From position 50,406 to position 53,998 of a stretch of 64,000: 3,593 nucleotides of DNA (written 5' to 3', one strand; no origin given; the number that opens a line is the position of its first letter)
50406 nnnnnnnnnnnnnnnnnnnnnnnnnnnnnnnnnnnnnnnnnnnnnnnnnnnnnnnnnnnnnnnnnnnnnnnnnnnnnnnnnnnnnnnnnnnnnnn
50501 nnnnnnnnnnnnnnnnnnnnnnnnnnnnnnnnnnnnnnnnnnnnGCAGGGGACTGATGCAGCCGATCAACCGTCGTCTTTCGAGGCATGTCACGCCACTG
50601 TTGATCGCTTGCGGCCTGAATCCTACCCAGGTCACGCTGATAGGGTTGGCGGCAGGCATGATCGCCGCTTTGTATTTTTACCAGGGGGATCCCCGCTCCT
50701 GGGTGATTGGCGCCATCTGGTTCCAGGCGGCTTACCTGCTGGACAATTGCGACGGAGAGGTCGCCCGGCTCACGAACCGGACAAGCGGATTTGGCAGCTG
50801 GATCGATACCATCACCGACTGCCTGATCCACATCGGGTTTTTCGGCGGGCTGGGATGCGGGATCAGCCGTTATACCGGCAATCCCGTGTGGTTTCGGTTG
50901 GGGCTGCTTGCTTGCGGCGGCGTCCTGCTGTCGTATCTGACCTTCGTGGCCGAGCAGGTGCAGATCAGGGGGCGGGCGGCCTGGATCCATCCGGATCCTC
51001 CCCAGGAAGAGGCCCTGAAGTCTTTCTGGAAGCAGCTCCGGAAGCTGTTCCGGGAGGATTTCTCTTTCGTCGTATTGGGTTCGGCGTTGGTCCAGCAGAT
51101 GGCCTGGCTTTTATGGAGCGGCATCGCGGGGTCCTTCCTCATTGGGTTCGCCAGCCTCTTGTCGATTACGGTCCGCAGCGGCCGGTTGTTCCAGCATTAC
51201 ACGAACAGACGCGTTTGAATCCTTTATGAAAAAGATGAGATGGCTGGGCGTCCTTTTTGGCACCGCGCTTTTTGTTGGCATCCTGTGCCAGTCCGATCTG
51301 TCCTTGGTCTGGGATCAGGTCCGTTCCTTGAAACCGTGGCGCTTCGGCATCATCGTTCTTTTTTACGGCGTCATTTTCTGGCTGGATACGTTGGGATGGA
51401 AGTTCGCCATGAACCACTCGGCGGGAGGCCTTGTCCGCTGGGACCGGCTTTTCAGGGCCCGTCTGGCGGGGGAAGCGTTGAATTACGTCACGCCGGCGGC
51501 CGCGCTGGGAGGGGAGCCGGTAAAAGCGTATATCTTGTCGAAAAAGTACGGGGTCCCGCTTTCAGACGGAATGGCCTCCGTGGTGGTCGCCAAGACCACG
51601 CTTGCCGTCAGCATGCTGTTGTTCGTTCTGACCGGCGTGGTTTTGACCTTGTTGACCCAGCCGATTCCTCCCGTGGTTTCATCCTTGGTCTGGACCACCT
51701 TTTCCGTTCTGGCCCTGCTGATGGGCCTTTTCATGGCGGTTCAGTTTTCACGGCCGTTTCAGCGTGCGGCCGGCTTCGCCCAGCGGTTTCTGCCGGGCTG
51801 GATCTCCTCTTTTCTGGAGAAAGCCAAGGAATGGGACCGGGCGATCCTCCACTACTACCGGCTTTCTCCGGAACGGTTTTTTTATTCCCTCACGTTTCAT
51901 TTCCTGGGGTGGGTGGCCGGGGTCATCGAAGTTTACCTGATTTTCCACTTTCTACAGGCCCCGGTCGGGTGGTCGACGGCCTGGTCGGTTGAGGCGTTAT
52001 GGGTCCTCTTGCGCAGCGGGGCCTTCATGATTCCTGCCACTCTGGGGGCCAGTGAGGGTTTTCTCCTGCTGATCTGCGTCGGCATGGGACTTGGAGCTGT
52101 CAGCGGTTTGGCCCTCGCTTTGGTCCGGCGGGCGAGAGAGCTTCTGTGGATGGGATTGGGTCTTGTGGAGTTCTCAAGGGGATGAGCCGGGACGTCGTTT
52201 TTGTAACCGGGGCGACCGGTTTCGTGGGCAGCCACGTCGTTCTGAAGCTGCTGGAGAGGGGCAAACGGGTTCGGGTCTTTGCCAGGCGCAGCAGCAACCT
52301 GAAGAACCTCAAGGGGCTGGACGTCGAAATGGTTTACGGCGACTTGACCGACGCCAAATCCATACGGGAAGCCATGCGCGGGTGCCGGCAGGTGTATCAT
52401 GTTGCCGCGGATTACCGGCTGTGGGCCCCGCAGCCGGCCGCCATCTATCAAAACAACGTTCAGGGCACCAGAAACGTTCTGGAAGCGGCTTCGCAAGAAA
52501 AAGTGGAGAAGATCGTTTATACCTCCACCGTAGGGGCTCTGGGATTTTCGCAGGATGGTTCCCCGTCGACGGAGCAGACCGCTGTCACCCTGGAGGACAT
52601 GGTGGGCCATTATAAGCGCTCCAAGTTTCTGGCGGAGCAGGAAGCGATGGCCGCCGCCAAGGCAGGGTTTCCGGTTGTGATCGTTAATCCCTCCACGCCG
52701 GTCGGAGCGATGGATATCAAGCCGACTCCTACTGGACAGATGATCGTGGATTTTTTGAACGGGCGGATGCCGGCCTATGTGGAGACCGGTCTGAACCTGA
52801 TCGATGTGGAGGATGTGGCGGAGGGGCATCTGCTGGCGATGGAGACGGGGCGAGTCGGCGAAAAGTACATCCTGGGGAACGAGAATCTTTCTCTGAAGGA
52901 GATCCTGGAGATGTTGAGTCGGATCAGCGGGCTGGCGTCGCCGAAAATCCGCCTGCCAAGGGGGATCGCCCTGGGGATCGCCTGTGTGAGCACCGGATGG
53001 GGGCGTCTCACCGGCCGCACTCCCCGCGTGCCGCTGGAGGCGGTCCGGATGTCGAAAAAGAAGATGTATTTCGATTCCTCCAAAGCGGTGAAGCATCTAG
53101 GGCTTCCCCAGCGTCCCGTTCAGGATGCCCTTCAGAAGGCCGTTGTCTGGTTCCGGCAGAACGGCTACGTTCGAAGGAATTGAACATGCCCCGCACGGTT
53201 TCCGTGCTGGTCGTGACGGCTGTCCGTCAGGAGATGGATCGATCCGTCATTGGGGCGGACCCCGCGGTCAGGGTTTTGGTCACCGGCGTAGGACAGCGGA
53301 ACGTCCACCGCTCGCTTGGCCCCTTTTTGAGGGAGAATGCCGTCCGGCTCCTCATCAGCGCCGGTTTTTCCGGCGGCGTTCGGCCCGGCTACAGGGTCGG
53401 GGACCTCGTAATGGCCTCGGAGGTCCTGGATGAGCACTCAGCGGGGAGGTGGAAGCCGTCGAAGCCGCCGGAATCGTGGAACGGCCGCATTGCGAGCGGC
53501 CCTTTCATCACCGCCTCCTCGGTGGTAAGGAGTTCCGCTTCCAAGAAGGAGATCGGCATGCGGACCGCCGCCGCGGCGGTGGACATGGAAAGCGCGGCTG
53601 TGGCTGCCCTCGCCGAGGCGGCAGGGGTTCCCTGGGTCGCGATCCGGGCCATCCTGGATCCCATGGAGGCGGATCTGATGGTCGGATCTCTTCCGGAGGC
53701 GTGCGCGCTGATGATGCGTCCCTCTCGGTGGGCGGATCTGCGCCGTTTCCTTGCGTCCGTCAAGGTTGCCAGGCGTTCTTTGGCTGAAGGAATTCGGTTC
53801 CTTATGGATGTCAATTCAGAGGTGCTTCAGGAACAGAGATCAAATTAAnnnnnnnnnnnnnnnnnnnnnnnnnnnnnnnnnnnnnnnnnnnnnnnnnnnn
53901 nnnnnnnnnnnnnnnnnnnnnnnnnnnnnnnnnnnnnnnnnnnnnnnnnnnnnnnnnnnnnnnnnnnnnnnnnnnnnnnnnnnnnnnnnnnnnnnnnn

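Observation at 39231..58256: One translationally coupled operon interleaves hopanoid biosynthesis with a complete 2-aminoethylphosphonate pathway and CDP-alcohol transferases: candidate phosphonate-decorated hopanoid (or co-made phosphonolipid)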

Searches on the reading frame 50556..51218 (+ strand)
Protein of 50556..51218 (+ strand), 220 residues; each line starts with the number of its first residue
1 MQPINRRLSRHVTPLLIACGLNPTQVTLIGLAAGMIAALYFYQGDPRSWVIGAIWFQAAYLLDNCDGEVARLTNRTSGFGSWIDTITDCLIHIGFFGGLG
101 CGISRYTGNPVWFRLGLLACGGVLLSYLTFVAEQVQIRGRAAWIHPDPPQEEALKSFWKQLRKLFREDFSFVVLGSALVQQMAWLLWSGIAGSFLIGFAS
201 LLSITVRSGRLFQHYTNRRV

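Call 4: search_protein_families(library=ncbifam, proteins=[window:50556-51218:+], max_evalue=0.00001)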
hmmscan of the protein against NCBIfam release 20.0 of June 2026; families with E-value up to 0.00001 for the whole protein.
window:50556-51218:+ (220 aa): 4 families
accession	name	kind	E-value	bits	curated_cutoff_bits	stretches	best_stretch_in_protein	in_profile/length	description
NF041135.1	IPPtranDIPPsyn_Thcocales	equivalog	3.3e-16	59.3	580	1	3-129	233-353/419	bifunctional L-myo-inositol-1-phosphate cytidylyltransferase/CDP-L-myo-inositol myo-inositolphosphotransferase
NF040950.1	archin_ph_syn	equivalog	7.5e-16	58.5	180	1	7-138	10-136/191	archaetidylinositol phosphate synthase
NF045883.1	PIPSynth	equivalog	1.7e-13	50.7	170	1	7-141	9-143/197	phosphatidylinositol phosphate synthase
TIGR00473.1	pssA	equivalog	7.1e-06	26.2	107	0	33-90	7-61/153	CDP-diacylglycerol--serine O-phosphatidyltransferase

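Call 6: search_protein_families(library=pfam, proteins=[window:50556-51218:+], max_evalue=0.001)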
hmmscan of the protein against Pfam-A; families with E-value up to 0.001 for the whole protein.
window:50556-51218:+ (220 aa): 1 family
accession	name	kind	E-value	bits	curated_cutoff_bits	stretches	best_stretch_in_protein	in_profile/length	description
PF01066.26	CDP-OH_P_transf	-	4.9e-11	43.7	22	1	23-141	4-115/152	CDP-alcohol phosphatidyltransferase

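Call 60: search_solved_structures(query=window:50556-51218:+, max_evalue=0.01)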
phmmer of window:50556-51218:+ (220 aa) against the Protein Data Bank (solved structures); distinct sequences matched with E-value up to 0.01: 7.
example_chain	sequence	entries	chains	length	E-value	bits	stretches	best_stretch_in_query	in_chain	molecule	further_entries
4o6m_A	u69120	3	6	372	3.7e-11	46.4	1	3-128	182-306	AF2299, a CDP-alcohol phosphotransferase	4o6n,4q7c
4mnd_A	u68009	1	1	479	8e-09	38.8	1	3-97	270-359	CTP L-myo-inositol-1-phosphate cytidylyltransferase/CDP-L-myo-inositol myo-inositolphospho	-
6wm5_A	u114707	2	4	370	0.00018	24.5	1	11-141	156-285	AfCTD-Phosphatidylinositol-phosphate synthase (PIPS) fusion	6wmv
6h53_A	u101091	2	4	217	0.00073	22.6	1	8-145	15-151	CDP-diacylglycerol--inositol 3-phosphatidyltransferase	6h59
6h5a_A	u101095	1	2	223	0.00096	22.2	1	8-145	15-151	CDP-diacylglycerol--inositol 3-phosphatidyltransferase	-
5d91_A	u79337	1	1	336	0.0029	20.6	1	13-119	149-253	AF2299 protein,Phosphatidylinositol synthase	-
5d92_D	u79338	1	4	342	0.003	20.6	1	13-119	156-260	AF2299 protein,Phosphatidylinositol synthase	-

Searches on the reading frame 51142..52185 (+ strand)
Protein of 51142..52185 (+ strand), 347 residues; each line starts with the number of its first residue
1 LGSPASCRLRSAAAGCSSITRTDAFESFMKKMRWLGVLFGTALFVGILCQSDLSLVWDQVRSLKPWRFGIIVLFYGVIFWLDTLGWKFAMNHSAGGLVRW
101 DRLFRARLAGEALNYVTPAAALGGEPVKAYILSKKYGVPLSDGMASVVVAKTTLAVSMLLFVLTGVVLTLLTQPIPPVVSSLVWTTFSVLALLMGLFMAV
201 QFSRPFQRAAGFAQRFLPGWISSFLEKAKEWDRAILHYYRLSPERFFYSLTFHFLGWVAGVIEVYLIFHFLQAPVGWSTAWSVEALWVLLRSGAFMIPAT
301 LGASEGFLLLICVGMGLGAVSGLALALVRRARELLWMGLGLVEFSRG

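Call 4: search_protein_families(library=ncbifam, proteins=[window:51142-52185:+], max_evalue=0.00001)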
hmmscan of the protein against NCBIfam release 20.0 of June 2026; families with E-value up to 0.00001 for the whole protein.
window:51142-52185:+ (347 aa): 2 families
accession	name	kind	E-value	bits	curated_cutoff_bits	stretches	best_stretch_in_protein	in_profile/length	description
TIGR03476.1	HpnL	subfamily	7.6e-47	160.1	195.65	1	29-339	1-309/318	putative membrane protein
TIGR00374.1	TIGR00374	subfamily_domain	1.5e-17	64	43.2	1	53-330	17-295/323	flippase-like domain-containing protein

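Call 6: search_protein_families(library=pfam, proteins=[window:51142-52185:+], max_evalue=0.001)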
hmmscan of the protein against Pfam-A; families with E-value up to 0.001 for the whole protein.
window:51142-52185:+ (347 aa): 1 family
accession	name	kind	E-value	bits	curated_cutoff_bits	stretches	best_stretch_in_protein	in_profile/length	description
PF03706.18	LPG_synthase_TM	-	8.3e-33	114.6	33.4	1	34-334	2-295/302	Lysylphosphatidylglycerol synthase TM region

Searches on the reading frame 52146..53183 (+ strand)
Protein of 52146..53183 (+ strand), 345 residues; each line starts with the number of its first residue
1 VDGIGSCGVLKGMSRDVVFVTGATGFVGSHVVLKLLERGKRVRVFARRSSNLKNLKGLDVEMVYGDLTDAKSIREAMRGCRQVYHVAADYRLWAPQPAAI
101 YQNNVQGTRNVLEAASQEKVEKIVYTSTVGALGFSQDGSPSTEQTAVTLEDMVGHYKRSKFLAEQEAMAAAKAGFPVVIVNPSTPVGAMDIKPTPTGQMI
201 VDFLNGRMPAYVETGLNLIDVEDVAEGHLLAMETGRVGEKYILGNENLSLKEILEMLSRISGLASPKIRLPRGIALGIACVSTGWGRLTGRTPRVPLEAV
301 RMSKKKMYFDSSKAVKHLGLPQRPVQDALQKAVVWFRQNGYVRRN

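Call 4: search_protein_families(library=ncbifam, proteins=[window:52146-53183:+], max_evalue=0.00001)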
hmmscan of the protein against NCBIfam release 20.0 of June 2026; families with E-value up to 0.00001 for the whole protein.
window:52146-53183:+ (345 aa): 25 families
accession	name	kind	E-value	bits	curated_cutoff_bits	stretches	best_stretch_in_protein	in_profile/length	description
TIGR03466.1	HpnA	hypoth_equivalog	2.1e-150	500.2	367.65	1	17-342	2-327/327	hopanoid-associated sugar epimerase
NF052578.1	StrlDmthSdmBMthl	equivalog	3.7e-76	257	600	1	19-342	4-328/328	sterol demethylase protein SdmB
NF042423.1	oxyalk_red_Shew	equivalog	1.7e-32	112.8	580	1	16-285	9-281/331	2-alkyl-3-oxoalkanoate reductase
NF042422.1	oxyalk_red_OleD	equivalog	2.1e-32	112.8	580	1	18-328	3-320/329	2-alkyl-3-oxoalkanoate reductase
TIGR04180.1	EDH_00030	hypoth_equivalog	1.3e-23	83.6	475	1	18-189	1-179/297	NAD-dependent 4,6-dehydratase LegB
TIGR01179.1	galE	equivalog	8.9e-23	80.6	262.3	1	18-189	2-180/332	UDP-glucose 4-epimerase GalE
TIGR01746.1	Thioester-redct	subfamily_domain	1.1e-17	64.3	213.35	1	18-226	2-241/371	thioester reductase domain-containing protein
NF041293.1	G6PDh_Azf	equivalog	1.6e-17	63.8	400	1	16-133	3-120/252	NAD-dependent glucose-6-phosphate dehydrogenase Azf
TIGR01181.1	dTDP_gluc_dehyt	equivalog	4.3e-16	58.9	365.1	1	18-340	2-315/321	dTDP-glucose 4,6-dehydratase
NF005539.0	PRK07201.1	equivalog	4.6e-15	55.4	549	1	19-188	4-180/657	SDR family oxidoreductase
NF007956.0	PRK10675.1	subfamily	5e-12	45.6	394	1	18-189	3-184/338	UDP-glucose 4-epimerase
TIGR04130.1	FnlA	equivalog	9.5e-12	44.5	730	1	16-130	5-126/337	UDP-N-acetylglucosamine 4,6-dehydratase/5-epimerase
TIGR02622.1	CDP_4_6_dhtase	equivalog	2.1e-11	43.5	278.45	1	17-124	6-124/352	CDP-glucose 4,6-dehydratase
TIGR02197.1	heptose_epim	equivalog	6.3e-11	42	274.6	1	19-168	2-150/316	ADP-glyceromanno-heptose 6-epimerase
NF038078.1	NRPS_MxcG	equivalog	1.1e-10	39.5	2300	1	77-210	1167-1299/1442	myxochelin non-ribosomal peptide synthetase MxcG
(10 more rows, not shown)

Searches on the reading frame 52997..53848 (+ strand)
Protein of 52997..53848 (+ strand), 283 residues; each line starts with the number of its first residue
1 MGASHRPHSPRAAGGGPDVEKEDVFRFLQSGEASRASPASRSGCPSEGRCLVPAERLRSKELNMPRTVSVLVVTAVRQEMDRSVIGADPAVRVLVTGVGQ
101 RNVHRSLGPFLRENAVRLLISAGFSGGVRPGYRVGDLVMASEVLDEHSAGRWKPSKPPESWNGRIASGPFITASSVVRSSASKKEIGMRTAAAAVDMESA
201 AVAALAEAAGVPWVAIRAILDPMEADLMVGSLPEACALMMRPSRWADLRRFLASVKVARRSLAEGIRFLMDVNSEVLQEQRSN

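Call 4: search_protein_families(library=ncbifam, proteins=[window:52997-53848:+], max_evalue=0.00001)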
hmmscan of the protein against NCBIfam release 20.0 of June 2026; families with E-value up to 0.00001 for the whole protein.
window:52997-53848:+ (283 aa): 8 families
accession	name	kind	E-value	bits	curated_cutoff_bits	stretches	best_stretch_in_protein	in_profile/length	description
TIGR03468.1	HpnG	hypoth_equivalog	2.8e-26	92.4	187.1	1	74-254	8-184/212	hopanoid-associated phosphorylase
NF005476.0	PRK07077.1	equivalog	6.3e-19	68.2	215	1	67-263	9-208/243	phosphorylase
TIGR03664.1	fut_nucase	equivalog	4.8e-17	62.4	124.7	2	164-219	144-199/228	futalosine hydrolase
NF004079.0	PRK05584.1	equivalog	3.8e-13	49.5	169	1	164-222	140-199/232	5'-methylthioadenosine/adenosylhomocysteine nucleosidase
NF006087.0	PRK08236.1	equivalog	4.7e-10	39.5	213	0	68-143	5-84/219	futalosine hydrolase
TIGR01704.1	MTA_SAH-Nsdase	equivalog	1.1e-07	31.6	73.8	0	164-221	139-197/229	5'-methylthioadenosine/S-adenosylhomocysteine nucleosidase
NF011286.0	PRK14697.1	equivalog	1.6e-06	27.8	260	0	162-224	141-198/233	bifunctional 5'-methylthioadenosine/S-adenosylhomocysteine nucleosidase/phosphatase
NF005213.0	PRK06698.1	equivalog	4.9e-06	25.6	768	0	92-145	45-98/459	bifunctional 5'-methylthioadenosine/S-adenosylhomocysteine nucleosidase/phosphatase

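Call 6: search_protein_families(library=pfam, proteins=[window:52997-53848:+], max_evalue=0.001)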
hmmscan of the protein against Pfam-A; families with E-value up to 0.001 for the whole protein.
window:52997-53848:+ (283 aa): 1 family
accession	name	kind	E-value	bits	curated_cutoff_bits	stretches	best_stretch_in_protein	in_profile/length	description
PF01048.26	PNP_UDP_1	-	3.9e-19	69.4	25.1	1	91-224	44-201/233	Phosphorylase superfamily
